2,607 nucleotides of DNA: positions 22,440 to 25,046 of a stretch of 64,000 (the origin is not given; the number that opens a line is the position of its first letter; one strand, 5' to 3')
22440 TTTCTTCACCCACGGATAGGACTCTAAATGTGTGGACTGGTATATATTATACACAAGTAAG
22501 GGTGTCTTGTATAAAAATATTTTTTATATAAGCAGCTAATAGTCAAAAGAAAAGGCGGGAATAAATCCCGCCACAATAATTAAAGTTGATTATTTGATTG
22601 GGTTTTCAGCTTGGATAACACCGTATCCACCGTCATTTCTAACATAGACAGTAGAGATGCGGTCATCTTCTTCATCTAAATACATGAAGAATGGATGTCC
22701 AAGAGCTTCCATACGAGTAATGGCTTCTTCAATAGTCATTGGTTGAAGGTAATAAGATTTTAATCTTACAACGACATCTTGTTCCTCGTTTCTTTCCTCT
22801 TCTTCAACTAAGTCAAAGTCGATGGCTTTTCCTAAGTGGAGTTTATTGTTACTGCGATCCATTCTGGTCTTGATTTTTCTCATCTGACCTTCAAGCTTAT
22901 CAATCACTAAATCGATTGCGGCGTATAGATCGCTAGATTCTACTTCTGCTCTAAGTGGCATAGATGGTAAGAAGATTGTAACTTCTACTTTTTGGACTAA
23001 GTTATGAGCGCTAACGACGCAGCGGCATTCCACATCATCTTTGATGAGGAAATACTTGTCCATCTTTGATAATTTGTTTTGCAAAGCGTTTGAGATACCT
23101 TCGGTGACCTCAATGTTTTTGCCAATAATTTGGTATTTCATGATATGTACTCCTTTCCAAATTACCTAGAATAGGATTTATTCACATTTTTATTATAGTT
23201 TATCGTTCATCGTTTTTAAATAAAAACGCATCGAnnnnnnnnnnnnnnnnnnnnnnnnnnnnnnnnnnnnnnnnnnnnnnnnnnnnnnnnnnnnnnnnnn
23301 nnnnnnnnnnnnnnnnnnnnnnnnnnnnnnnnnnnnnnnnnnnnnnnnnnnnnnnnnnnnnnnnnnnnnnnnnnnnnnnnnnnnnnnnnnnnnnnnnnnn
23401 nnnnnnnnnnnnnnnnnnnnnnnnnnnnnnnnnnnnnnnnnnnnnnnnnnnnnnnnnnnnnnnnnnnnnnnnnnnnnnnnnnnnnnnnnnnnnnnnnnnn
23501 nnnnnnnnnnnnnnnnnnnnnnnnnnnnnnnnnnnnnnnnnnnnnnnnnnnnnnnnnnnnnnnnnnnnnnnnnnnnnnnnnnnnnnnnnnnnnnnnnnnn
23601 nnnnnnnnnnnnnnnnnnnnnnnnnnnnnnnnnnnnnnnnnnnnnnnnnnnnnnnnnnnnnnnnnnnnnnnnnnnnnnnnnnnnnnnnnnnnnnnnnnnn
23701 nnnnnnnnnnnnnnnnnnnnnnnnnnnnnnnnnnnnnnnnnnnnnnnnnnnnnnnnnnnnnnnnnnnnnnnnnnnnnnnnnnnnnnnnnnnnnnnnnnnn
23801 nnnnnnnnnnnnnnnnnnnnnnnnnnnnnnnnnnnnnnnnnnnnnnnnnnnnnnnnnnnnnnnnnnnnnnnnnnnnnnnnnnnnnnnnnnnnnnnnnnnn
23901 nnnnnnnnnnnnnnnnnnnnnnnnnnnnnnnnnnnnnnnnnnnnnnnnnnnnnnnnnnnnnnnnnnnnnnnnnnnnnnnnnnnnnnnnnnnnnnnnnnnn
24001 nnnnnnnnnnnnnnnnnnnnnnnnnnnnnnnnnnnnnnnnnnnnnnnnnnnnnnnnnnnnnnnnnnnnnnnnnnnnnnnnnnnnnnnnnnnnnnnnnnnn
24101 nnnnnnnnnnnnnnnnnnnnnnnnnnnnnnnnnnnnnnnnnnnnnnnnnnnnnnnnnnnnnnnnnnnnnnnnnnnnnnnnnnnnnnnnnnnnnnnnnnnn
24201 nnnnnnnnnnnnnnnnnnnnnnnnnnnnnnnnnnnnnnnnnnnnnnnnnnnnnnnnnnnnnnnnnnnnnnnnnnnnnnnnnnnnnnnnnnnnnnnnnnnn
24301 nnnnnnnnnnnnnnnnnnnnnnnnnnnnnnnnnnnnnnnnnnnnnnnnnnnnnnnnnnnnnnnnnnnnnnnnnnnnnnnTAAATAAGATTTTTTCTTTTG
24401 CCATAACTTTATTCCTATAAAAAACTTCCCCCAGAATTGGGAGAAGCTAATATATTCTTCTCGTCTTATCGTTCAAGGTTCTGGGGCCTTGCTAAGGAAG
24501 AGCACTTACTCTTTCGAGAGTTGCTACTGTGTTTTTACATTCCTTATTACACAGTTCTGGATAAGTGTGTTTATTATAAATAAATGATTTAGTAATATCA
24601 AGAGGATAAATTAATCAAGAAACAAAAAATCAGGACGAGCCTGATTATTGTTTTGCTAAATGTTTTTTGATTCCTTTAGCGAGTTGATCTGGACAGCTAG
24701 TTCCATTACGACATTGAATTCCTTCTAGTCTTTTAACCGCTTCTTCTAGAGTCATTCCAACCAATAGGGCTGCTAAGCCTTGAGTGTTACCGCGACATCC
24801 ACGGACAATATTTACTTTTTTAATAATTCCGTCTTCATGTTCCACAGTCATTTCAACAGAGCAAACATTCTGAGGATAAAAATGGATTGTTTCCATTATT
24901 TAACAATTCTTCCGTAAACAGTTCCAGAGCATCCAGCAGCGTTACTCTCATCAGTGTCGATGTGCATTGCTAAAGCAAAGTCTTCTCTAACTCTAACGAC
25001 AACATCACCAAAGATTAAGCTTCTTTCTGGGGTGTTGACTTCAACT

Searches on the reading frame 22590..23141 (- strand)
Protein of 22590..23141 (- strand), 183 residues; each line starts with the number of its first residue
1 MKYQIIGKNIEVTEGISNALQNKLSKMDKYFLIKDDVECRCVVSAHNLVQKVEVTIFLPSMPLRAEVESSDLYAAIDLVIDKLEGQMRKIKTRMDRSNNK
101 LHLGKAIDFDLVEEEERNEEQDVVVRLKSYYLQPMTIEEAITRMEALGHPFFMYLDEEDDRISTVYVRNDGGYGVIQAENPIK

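Call 41: search_protein_families(library=pfam, proteins=[window:22590-23141:-], max_evalue=0.01)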
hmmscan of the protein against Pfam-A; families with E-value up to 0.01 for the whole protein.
window:22590-23141:- (183 aa): 3 families
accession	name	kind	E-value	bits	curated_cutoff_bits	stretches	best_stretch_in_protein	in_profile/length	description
PF02482.25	Ribosomal_S30AE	-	2e-23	83.4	23.7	1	3-94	1-87/88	Sigma 54 modulation protein / S30EA ribosomal protein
PF16321.10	Ribosom_S30AE_C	-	2e-20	72.7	25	1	119-175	1-57/57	Sigma 54 modulation/S30EA ribosomal protein C terminus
PF16749.10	Arteri_nsp7a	-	0.0007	20.2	27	1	17-128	2-112/130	Arterivirus nonstructural protein 7 alpha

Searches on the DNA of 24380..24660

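Call 87: search_rna_families(source=window, start=24380, end=24660, threshold=evalue, max_evalue=0.1)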
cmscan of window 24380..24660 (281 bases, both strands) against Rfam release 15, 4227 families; matches with E-value up to 0.1: 1.
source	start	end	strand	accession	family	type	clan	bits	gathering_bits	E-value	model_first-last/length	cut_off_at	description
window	24382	24549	-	RF02250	Six3os1_5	Gene; lncRNA;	-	18.8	50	0.0051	96-272/272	no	Six3os1 conserved region 5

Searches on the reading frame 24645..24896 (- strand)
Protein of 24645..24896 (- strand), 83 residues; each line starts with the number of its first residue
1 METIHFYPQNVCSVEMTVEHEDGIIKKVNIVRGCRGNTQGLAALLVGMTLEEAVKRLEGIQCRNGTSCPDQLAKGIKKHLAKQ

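Call 57: search_protein_families(library=pfam, proteins=[window:24645-24896:-], max_evalue=0.001)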
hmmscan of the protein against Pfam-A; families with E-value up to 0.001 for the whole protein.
window:24645-24896:- (83 aa): 1 family
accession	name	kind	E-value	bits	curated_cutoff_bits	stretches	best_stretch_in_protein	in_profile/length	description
PF12637.14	TSCPD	-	1.3e-21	77.1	22.8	1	8-80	8-88/88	TSCPD domain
